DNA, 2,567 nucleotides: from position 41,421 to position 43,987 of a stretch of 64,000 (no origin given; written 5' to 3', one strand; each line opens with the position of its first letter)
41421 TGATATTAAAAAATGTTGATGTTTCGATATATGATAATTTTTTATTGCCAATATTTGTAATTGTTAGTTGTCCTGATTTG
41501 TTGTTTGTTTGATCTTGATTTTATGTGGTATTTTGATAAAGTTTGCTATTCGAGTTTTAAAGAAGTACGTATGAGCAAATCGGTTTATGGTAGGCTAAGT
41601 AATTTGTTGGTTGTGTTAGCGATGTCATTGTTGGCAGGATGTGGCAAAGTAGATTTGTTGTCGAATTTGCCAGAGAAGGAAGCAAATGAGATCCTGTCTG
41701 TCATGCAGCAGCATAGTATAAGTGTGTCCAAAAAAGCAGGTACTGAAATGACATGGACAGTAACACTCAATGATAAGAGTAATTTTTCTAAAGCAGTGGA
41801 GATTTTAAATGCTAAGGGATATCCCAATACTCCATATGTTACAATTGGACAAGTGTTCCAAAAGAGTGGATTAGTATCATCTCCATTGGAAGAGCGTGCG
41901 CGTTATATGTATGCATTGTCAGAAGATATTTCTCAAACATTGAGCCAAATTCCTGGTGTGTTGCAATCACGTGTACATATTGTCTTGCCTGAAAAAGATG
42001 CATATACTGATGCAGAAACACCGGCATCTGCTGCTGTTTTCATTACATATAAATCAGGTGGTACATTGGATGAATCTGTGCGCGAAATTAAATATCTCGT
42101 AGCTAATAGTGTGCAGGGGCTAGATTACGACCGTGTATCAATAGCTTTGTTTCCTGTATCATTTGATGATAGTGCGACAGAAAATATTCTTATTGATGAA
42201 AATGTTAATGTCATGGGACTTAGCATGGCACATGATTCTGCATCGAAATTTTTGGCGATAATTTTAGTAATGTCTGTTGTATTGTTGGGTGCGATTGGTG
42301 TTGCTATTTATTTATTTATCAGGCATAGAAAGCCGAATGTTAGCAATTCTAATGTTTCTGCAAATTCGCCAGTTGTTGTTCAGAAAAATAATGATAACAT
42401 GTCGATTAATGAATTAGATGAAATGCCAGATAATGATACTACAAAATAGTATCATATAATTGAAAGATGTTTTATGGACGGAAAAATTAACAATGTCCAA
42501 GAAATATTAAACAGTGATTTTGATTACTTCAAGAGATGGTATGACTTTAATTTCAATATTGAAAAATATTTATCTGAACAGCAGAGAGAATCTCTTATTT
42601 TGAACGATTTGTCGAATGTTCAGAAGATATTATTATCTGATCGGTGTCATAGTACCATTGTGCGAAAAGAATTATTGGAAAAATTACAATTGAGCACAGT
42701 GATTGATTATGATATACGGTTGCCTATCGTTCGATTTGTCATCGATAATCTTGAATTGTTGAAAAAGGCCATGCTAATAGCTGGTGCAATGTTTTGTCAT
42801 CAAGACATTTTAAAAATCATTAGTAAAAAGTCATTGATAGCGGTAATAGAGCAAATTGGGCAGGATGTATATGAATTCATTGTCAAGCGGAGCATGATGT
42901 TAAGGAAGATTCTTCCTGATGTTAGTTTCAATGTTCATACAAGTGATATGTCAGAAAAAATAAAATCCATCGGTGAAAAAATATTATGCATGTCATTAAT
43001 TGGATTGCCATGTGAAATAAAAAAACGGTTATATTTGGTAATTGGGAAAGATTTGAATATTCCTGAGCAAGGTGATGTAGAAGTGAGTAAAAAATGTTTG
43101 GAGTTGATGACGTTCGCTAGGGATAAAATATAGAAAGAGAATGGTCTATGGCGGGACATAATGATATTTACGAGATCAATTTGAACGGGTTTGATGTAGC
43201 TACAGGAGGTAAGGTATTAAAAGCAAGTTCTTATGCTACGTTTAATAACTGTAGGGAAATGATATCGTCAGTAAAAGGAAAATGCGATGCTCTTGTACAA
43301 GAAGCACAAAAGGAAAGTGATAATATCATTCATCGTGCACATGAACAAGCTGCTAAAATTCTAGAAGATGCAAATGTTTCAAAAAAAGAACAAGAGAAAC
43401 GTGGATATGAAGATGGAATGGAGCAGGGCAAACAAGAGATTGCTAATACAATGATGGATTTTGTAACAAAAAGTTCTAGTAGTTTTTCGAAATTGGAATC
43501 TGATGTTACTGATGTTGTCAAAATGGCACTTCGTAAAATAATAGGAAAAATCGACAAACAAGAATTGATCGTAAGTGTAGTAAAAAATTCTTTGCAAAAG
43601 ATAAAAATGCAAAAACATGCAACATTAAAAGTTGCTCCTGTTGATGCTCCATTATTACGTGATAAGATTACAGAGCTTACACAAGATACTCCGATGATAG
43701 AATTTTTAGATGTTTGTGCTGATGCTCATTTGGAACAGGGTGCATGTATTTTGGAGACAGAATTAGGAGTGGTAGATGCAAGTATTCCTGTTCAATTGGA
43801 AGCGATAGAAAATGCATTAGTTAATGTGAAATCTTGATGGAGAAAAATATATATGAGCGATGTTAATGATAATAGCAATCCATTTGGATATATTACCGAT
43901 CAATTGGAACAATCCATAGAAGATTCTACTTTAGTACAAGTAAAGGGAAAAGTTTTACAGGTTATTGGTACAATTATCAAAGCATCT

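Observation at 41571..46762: Injectisome-type T3SS module sctJ-K-L-N-O-P sitting among housekeeping genes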

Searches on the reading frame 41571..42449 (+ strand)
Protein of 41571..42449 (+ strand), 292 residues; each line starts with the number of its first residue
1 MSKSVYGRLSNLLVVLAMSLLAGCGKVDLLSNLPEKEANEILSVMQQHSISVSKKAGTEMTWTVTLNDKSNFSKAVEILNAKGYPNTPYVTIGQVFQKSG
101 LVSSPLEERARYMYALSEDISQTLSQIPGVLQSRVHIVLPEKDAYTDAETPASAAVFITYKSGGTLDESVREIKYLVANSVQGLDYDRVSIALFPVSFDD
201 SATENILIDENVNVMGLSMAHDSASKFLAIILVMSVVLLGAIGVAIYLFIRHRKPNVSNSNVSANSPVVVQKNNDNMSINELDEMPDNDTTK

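Call 3: search_protein_families(library=pfam, proteins=[window:41571-42449:+], max_evalue=0.1)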
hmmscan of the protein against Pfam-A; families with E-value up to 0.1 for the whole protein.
window:41571-42449:+ (292 aa): 3 families
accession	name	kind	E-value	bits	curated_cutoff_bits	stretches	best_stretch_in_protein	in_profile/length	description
PF01514.23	YscJ_FliF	-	4.9e-28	98.6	24.4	1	27-191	7-169/179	Secretory protein of YscJ/FliF family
PF03896.21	TRAP_alpha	-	0.042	13.5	24.7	0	220-272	117-169/180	Translocon-associated protein (TRAP), alpha subunit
PF17870.6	Insulin_TMD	-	0.058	13.9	33.4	0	230-254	17-43/47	Insulin receptor trans-membrane segment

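Call 4: search_protein_families(library=ncbifam, proteins=[window:41571-42449:+], max_evalue=0.1)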
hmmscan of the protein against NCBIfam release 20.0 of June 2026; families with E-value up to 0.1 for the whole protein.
window:41571-42449:+ (292 aa): 5 families
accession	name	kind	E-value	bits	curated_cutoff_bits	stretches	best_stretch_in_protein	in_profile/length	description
TIGR02544.1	III_secr_YscJ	equivalog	6.2e-63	212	161.95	1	11-197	4-189/193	type III secretion system inner membrane ring lipoprotein SctJ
NF011875.1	PRK15348.1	equivalog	1e-36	126.9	260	1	13-253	8-248/249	EscJ/YscJ/HrcJ family type III secretion inner membrane ring protein SsaJ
NF011852.0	PRK15324.1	equivalog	1.7e-29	103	261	1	14-237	8-221/252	EscJ/YscJ/HrcJ family type III secretion inner membrane ring protein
TIGR00206.1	fliF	equivalog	5.4e-14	52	129.75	1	29-191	54-212/555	flagellar basal-body MS-ring/collar protein FliF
NF004285.1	PRK05696.1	equivalog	0.06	13.1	179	0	222-262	15-54/171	flagellar basal body-associated protein FliL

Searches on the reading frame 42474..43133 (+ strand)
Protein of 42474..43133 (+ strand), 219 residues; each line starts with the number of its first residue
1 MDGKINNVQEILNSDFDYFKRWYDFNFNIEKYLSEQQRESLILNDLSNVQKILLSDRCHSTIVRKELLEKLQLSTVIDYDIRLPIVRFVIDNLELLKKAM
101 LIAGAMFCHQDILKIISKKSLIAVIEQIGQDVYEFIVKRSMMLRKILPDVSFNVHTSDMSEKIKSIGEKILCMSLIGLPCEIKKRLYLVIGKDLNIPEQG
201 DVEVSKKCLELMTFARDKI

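Call 3: search_protein_families(library=pfam, proteins=[window:42474-43133:+], max_evalue=0.1)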
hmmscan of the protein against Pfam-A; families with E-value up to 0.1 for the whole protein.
window:42474-43133:+ (219 aa): 2 families
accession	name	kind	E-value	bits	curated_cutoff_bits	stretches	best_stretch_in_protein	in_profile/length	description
PF06578.17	YscK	-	2.3e-07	31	22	1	23-195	5-171/209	YOP proteins translocation protein K (YscK)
PF03556.21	Cullin_binding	-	0.04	14.8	27.9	1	3-58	4-55/118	Cullin binding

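Call 4: search_protein_families(library=ncbifam, proteins=[window:42474-43133:+], max_evalue=0.1)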
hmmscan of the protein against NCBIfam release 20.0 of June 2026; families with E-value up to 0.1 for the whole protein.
window:42474-43133:+ (219 aa): 0 families

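Call 53: search_protein_families(library=ncbifam, proteins=[window:42474-43133:+], max_evalue=0.01)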
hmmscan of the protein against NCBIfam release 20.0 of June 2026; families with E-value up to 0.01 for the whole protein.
window:42474-43133:+ (219 aa): 0 families

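Call 72: search_solved_structures(query=window:42474-43133:+, max_evalue=1)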
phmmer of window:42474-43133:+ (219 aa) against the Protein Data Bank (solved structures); distinct sequences matched with E-value up to 1: 0.

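Call 79: predict_structure(protein=window:42474-43133:+)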
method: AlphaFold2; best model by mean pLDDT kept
length: 219 residues; sequences in the alignment: 1
mean_pLDDT: 36.3   pTM: 0.24
mean pLDDT of the five models: 36.3, 34.9, 34.7, 34.5, 33.2
residues with pLDDT >= 90: 0; 70-90: 0; 50-70: 0; < 50: 219
segments of 3 or more residues with pLDDT < 50: 1-219
pLDDT, mean of each block of 10 residues (from residue 1): 34 34 35 35 33 32 35 34 38 42 37 35 43 41 33 33 39 38 42 36 39 31
secondary structure, 60 per line:
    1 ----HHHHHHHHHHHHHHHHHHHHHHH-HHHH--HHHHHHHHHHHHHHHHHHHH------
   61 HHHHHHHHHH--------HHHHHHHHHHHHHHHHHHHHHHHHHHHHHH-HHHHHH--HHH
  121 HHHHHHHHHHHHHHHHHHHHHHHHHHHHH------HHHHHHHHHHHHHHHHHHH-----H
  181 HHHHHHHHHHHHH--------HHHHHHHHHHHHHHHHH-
elements in order: H5-27 H29-32 H35-54 H61-70 H79-108 H110-115 H118-149 H156-174 H180-193 H202-218

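Call 83: search_solved_structures(query=A2, max_evalue=1)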
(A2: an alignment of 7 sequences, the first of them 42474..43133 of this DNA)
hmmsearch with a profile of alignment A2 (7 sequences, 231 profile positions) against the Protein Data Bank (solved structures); distinct sequences matched with E-value up to 1: 3.
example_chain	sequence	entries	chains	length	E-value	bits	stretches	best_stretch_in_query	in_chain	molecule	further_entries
6uie_A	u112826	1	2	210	3.3e-06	29.7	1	30-143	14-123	Type III export protein PscK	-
8rw6_B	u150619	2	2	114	0.47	12.8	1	105-173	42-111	Basic helix-loop-helix ARNT-like protein 1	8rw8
4i6n_A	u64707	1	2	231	0.76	12.2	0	44-103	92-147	Ubiquitin carboxyl-hydrolase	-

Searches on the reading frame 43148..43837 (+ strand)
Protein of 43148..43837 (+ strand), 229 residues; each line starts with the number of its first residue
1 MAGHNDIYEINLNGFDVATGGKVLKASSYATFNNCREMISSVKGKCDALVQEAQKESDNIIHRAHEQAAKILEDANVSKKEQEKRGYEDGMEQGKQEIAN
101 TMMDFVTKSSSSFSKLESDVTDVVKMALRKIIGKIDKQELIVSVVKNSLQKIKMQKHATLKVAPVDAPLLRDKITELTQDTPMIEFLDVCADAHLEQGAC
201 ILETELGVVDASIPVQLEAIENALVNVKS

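Call 3: search_protein_families(library=pfam, proteins=[window:43148-43837:+], max_evalue=0.1)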
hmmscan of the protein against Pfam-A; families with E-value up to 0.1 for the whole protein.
window:43148-43837:+ (229 aa): 6 families
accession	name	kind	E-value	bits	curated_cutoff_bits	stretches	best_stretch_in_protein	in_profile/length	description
PF02108.21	FliH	-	8.3e-12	45.6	24.1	1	95-219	4-127/128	Flagellar assembly protein FliH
PF06635.17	T3SS_SCTL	-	1e-08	35.4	23.3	1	75-221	50-195/206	Type 3 secretion system stator protein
PF01991.23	vATP-synt_E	-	0.0046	16.8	24.2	1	51-180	4-137/199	ATP synthase (E/31 kDa) subunit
PF05103.18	DivIVA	-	0.0096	16.3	28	1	46-84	76-114/131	DivIVA protein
PF00430.23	ATP-synt_B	-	0.015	15.8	28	1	49-97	59-107/132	ATP synthase B/B' CF(0)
PF06188.17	HrpE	-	0.027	14.8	23.5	0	53-210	28-180/191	HrpE/YscL/FliH and V-type ATPase subunit E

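Call 4: search_protein_families(library=ncbifam, proteins=[window:43148-43837:+], max_evalue=0.1)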
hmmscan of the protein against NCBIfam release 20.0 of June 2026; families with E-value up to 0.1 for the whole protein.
window:43148-43837:+ (229 aa): 22 families
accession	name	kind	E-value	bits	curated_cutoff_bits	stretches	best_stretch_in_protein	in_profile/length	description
NF005392.0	PRK06937.1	equivalog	2.7e-56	190.2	159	2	56-225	31-200/209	HrpE/YscL family type III secretion apparatus protein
TIGR02499.1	HrpE_YscL_not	equivalog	1.9e-34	119.1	78.7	1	51-212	9-166/166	type III secretion system stator protein SctL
NF006574.0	PRK09098.1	subfamily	1.6e-27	96.6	278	1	21-225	16-223/277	HrpE/YscL family type III secretion apparatus protein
NF004968.0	PRK06328.1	equivalog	1.8e-23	83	220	2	71-225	49-201/223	HrpE/YscL family type III secretion apparatus protein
NF005198.1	PRK06669.1-3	equivalog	3.3e-22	79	200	1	35-228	87-297/299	flagellar assembly protein FliH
TIGR03825.1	FliH_bacil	equivalog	1.1e-16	61.1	148.9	1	31-226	38-246/255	flagellar assembly protein FliH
NF004270.2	PRK05687.2-1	equivalog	4.5e-08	32.9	180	1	84-224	76-222/223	flagellar assembly protein FliH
TIGR02926.1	AhaH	equivalog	5.3e-06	26.6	48.5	1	44-98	9-63/85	ATP synthase archaeal subunit H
TIGR01144.1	ATP_synt_b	equivalog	3.8e-05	23.6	65.5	1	50-139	45-135/147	F0F1 ATP synthase subunit B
NF004266.1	PRK05687.1-1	equivalog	6.3e-05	22.5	260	1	53-214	42-215/230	flagellar assembly protein FliH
NF011850.0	PRK15322.1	equivalog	6.7e-05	22.6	278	1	56-167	13-121/210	type III secretion system linker protein OrgB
NF004267.1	PRK05687.1-3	equivalog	0.00018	20.7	293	1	78-227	103-259/266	flagellar assembly protein FliH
NF050102.1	DivIVA_Wag31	equivalog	0.00023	21.1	260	1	34-86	135-187/256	DivIVA-like cell division protein Wag31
NF002424.0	PRK01558.1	equivalog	0.00065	19.3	241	1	45-150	23-117/203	V-type ATP synthase subunit E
NF011041.0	PRK14471.1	equivalog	0.0011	18.9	200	1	31-143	50-155/164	F0F1 ATP synthase subunit B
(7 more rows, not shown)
